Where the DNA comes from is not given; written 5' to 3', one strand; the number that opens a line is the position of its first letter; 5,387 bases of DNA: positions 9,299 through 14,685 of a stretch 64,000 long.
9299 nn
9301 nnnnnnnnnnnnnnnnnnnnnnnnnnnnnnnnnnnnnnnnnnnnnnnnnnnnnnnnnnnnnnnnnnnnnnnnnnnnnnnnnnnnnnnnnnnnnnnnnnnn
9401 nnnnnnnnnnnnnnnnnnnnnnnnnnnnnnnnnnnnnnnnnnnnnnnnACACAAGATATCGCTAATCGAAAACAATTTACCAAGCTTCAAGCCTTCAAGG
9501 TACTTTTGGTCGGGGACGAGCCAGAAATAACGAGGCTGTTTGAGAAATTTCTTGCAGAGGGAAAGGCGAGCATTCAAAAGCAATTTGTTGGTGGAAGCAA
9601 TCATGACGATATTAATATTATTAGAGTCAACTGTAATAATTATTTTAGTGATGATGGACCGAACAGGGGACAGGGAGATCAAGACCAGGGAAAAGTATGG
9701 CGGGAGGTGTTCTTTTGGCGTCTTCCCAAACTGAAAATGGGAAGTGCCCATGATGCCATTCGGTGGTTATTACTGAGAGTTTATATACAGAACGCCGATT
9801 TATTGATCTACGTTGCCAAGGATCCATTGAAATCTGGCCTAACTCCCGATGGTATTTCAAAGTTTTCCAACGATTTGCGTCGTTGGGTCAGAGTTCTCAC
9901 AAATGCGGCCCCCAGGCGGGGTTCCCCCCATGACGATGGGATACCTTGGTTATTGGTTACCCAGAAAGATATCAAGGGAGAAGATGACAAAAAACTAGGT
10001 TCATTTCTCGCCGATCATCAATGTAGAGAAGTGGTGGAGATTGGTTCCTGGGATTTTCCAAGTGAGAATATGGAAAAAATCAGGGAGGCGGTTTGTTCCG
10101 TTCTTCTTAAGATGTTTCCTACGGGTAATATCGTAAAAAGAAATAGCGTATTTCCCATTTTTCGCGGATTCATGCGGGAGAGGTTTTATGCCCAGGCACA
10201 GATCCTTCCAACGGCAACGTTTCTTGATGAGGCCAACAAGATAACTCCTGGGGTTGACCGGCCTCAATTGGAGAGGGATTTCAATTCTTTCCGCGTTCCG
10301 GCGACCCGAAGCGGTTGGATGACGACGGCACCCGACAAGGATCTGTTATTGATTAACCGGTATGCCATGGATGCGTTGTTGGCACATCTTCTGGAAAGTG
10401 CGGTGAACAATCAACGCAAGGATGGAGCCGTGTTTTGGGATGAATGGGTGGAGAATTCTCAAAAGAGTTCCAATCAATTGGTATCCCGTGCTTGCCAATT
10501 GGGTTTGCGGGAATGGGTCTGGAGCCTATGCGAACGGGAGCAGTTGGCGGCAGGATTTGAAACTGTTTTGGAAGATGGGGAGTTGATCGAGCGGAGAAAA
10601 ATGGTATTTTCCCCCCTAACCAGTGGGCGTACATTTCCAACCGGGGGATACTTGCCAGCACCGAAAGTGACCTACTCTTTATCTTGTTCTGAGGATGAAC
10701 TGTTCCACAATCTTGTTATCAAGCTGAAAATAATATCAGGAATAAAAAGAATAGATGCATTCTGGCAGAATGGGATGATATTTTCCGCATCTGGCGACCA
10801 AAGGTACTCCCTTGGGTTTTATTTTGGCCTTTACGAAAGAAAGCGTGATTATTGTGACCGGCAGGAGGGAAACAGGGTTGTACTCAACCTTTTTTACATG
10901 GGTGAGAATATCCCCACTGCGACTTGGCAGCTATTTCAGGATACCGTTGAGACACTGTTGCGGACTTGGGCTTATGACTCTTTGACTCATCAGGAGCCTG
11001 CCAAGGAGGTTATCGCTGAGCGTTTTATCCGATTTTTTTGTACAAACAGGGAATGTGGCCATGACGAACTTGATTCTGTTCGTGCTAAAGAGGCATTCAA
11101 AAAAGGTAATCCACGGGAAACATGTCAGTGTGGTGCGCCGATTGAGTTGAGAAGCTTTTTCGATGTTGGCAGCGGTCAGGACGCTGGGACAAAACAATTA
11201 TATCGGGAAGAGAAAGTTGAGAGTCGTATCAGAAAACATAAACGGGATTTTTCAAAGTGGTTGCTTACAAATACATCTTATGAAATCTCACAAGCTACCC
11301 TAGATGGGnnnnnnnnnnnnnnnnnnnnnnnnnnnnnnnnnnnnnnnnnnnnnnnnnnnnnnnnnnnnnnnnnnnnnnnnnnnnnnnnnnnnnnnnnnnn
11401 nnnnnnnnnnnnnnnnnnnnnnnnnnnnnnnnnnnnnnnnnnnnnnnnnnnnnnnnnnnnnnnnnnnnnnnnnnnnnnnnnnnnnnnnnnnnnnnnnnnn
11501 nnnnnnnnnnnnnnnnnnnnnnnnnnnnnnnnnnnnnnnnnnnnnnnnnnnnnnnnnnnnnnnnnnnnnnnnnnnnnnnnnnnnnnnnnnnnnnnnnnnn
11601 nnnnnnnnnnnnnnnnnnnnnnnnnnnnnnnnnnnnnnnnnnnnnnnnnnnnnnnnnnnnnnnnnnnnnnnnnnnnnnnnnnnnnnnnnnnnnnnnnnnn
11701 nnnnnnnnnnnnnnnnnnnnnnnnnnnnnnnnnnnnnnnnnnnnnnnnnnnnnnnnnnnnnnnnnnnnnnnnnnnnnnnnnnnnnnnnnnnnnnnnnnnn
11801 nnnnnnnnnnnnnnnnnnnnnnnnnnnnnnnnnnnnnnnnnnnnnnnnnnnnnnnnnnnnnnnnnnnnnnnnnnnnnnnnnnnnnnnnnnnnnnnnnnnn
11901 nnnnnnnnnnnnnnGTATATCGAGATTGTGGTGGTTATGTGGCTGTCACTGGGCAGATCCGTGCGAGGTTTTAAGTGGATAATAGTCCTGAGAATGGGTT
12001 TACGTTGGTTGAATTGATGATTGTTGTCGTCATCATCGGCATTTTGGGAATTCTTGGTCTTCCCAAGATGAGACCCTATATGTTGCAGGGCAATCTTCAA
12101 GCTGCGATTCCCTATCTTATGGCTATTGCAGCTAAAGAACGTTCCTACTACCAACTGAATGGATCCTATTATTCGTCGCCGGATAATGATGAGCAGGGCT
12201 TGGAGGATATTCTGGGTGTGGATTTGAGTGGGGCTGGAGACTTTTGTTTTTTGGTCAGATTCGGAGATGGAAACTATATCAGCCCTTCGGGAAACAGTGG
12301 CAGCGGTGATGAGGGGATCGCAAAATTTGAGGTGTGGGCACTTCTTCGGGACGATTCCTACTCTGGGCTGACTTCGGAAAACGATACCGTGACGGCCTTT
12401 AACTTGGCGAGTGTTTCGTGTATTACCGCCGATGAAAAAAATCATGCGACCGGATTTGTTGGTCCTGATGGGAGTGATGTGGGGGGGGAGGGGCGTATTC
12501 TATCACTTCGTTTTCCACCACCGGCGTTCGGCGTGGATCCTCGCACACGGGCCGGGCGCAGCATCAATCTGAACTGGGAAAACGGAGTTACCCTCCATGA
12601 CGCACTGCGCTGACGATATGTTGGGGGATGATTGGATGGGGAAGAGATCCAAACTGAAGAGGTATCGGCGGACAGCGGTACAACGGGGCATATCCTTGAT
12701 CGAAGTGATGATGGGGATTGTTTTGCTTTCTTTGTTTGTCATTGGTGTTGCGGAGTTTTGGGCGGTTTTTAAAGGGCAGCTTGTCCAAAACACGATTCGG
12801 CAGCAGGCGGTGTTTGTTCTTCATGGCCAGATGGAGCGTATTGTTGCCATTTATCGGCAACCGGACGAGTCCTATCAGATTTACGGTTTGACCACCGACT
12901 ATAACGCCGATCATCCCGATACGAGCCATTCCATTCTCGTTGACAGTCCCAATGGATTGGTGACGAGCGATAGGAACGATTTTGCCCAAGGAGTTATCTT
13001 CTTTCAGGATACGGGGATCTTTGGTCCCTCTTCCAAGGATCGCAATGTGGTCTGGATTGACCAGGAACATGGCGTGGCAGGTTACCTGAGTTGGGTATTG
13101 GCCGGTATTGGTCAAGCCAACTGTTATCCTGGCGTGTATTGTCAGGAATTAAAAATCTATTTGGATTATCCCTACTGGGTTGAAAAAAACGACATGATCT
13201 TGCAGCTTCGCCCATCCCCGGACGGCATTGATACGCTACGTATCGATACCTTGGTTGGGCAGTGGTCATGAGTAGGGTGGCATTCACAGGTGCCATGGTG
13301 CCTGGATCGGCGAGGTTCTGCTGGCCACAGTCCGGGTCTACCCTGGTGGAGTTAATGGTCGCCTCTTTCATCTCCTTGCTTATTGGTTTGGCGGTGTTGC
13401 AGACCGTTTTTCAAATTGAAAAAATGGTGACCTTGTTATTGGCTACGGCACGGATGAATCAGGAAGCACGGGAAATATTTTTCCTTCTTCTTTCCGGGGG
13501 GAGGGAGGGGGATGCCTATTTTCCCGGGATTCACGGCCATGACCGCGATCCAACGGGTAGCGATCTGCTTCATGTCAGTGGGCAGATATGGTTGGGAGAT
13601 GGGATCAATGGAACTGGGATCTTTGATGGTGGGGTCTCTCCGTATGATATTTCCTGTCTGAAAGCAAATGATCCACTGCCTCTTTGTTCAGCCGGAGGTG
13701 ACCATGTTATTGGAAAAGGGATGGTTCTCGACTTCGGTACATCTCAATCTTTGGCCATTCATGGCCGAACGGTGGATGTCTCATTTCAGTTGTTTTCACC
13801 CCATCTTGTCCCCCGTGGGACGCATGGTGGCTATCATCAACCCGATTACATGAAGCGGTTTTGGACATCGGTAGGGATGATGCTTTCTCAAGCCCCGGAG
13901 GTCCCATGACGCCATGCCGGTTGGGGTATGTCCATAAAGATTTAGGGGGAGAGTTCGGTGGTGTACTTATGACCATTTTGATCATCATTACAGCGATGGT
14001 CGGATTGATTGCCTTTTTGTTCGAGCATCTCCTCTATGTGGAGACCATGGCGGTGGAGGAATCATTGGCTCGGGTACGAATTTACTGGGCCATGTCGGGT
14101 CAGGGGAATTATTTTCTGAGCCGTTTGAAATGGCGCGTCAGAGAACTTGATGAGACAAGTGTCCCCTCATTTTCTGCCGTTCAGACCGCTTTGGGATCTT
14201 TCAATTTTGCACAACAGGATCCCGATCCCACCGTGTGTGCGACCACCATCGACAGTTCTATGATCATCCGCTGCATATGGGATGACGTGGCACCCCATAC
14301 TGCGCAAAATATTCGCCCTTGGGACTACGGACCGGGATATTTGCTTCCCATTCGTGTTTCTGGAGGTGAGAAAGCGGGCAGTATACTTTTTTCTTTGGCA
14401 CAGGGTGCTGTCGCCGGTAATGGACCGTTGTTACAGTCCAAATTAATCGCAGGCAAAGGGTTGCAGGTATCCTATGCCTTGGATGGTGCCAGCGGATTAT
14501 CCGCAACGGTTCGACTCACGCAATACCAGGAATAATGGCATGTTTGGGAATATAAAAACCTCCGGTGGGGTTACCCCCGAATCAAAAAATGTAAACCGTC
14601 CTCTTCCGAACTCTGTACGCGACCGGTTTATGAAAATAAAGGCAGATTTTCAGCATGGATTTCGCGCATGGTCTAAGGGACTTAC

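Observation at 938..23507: Sixteen-gene gap-free array welding a divergent T2SS / type IV filament machine to a cyclase sensor and a protease-MoxR-FGE module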

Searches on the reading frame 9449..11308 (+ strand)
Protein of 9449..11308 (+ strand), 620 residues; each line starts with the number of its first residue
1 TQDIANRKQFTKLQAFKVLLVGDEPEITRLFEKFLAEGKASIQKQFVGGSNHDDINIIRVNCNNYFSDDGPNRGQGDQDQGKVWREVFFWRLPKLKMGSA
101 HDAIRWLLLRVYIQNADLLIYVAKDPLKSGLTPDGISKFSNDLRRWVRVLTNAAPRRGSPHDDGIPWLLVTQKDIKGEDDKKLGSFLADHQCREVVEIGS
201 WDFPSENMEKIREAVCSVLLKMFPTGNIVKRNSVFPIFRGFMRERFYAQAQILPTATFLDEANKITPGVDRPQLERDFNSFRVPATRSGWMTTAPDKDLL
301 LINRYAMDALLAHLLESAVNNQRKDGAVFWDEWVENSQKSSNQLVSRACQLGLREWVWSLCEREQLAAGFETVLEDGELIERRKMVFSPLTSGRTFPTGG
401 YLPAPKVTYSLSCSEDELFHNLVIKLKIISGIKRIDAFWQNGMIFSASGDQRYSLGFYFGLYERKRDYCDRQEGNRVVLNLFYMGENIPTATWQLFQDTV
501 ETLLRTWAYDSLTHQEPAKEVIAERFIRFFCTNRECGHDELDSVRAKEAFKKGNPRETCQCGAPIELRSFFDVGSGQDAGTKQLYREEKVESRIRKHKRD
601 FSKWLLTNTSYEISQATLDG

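Call 37: search_protein_families(library=pfam, proteins=[window:9449-11308:+], max_evalue=5)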
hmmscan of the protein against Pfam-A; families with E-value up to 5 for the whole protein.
seq(620 aa): 0 families

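Call 94: predict_structure(alignment_id=A10)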
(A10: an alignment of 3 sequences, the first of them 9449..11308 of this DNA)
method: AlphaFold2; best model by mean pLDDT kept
length: 620 residues; sequences in the alignment: 3
mean_pLDDT: 46.8   pTM: 0.37
mean pLDDT of the five models: 46.8, 45.8, 37.4, 37.1, 33.5
residues with pLDDT >= 90: 0; 70-90: 74; 50-70: 165; < 50: 381
segments of 3 or more residues with pLDDT < 50: 1-14, 38-85, 93-108, 129-137, 154-162, 224-403, 427-442, 447-452, 461-475, 485-487, 513-518, 532-541, 572-579, 589-620
pLDDT, mean of each block of 10 residues (from residue 1): 32 57 74 58 24 33 34 30 50 40 42 66 68 47 65 44 68 61 67 80 75 71 41 25 26 40 41 43 27 27 32 39 39 44 38 40 32 31 30 24 57 55 48 40 46 54 34 50 56 66 67 50 66 44 58 60 52 43 62 34 30 26
secondary structure, 60 per line:
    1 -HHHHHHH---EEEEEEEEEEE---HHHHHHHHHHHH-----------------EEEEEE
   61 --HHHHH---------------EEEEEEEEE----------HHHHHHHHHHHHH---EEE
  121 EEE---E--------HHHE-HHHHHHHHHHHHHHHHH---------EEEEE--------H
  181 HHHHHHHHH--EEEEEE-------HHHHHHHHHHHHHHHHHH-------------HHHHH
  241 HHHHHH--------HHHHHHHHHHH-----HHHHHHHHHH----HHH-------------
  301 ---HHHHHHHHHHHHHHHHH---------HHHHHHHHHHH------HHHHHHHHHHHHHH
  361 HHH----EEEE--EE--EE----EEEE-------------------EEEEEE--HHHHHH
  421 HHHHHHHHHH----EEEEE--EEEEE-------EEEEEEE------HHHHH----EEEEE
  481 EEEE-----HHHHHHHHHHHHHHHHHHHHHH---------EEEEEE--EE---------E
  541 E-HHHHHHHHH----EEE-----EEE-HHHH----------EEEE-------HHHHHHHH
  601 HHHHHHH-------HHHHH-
elements in order (helices of 4 or more, strands of 3 or more residues): H2-8 E12-22 H26-37 E55-60 H63-67 E83-91 H102-114 E118-123 H141-157 E167-171 H180-189 E192-197 H205-222 H236-246 H255-265 H271-280 H304-320 H330-340 H347-363 E368-371 E384-387 E407-412 H415-430 E435-439 E442-446 E454-460 H467-471 E476-484 H490-511 E521-526 H543-551 E556-558 E564-566 H568-571 E582-585 H593-607 H615-619

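Call 96: fold_search(model_id=the predicted structure, library=pdb)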
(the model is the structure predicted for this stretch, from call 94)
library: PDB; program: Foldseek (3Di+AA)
matches with E <= 10: 1406; with E <= 0.001: 99
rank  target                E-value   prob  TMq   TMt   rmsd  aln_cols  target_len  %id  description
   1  8fo9_E                1.9e-11  1.00  0.23  0.08  23.1       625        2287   13  Cryo-EM structure of Rab29-LRRK2 complex in the LRRK2 tetramer state (released 2024-01-03)
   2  8fo9_F                5.5e-11  1.00  0.23  0.08  23.3       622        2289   13  Cryo-EM structure of Rab29-LRRK2 complex in the LRRK2 tetramer state (released 2024-01-03)
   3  8fo8_C                4.3e-09  1.00  0.26  0.09  23.1       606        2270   13  Cryo-EM structure of Rab29-LRRK2 complex in the LRRK2 dimer state (released 2024-01-03)
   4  8fo2_E                5.2e-09  1.00  0.26  0.09  21.8       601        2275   13  Cryo-EM structure of Rab29-LRRK2 complex in the LRRK2 monomer state (released 2024-01-03)
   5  8tzf_A                8.4e-09  1.00  0.23  0.11  23.4       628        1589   11  Structure of full length LRRK2 bound to GZD-824 (I2020T mutant) (released 2023-12-06)
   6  7lhw                  1.3e-08  1.00  0.26  0.11  22.1       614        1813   12  Structure of the LRRK2 monomer (released 2021-06-16)
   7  8u7h                  1.5e-08  1.00  0.18  0.11  23.7       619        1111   12  Cryo-EM structure of LRRK2 bound to type I inhibitor GNE-7915 (released 2024-01-31)
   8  6hlu_A                2.0e-08  1.00  0.19  0.14  23.9       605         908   10  Crystal structure of the LRR-Roc-COR domain of the Chlorobium tepidum Roco protein (released 2018-12-26)
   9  7li3                  1.1e-06  1.00  0.22  0.10  23.1       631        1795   13  Structure of the LRRK2 G2019S mutant (released 2021-06-16)
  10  6hlu_B                1.7e-06  1.00  0.19  0.14  23.7       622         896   12  Crystal structure of the LRR-Roc-COR domain of the Chlorobium tepidum Roco protein (released 2018-12-26)
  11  6ff8_A                3.7e-06  1.00  0.21  0.66   5.9       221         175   15  Crystal structure of uncomplexed Rab32 in the active GTP-bound state at 2.13 Angstrom resolution (released 2019-01-30)
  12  6ff8_B                7.1e-06  1.00  0.21  0.63   7.0       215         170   15  Crystal structure of uncomplexed Rab32 in the active GTP-bound state at 2.13 Angstrom resolution (released 2019-01-30)
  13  7wza                  8.0e-06  1.00  0.21  0.62   7.3       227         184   13  An open conformation Form 1 of switch II for RhoA (released 2023-02-22)
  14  4yon_B                9.1e-06  1.00  0.19  0.58   8.5       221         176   14  P-Rex1:Rac1 complex (released 2015-07-01)
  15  6hh2                  1.0e-05  1.00  0.22  0.67   5.7       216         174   16  Rab29 small GTPase bound to GDP (released 2019-09-11)
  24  3dpt_A                2.9e-05  1.00  0.17  0.29  18.0       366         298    9  COR domain of Rab family protein (Roco) (released 2008-08-12)
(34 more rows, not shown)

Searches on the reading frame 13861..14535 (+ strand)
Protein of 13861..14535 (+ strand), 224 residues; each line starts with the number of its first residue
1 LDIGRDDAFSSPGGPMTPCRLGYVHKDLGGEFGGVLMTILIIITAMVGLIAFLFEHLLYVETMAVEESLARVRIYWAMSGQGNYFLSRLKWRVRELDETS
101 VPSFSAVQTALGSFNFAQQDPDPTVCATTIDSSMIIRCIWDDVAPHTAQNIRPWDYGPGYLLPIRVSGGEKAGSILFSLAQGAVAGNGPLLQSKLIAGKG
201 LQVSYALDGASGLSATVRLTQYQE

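Call 3: search_protein_families(library=pfam, proteins=[window:13861-14535:+], max_evalue=0.01)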
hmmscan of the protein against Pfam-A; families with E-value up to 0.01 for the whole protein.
window:13861-14535:+ (224 aa): 0 families

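Call 11: search_protein_families(library=ncbifam, proteins=[window:13906-14535:+], max_evalue=0.01)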
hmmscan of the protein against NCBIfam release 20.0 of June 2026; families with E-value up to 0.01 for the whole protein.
window:13906-14535:+ (209 aa): 0 families

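Call 37: search_protein_families(library=pfam, proteins=[window:13906-14535:+], max_evalue=5)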
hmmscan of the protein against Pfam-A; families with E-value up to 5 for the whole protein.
window:13906-14535:+ (209 aa): 0 families
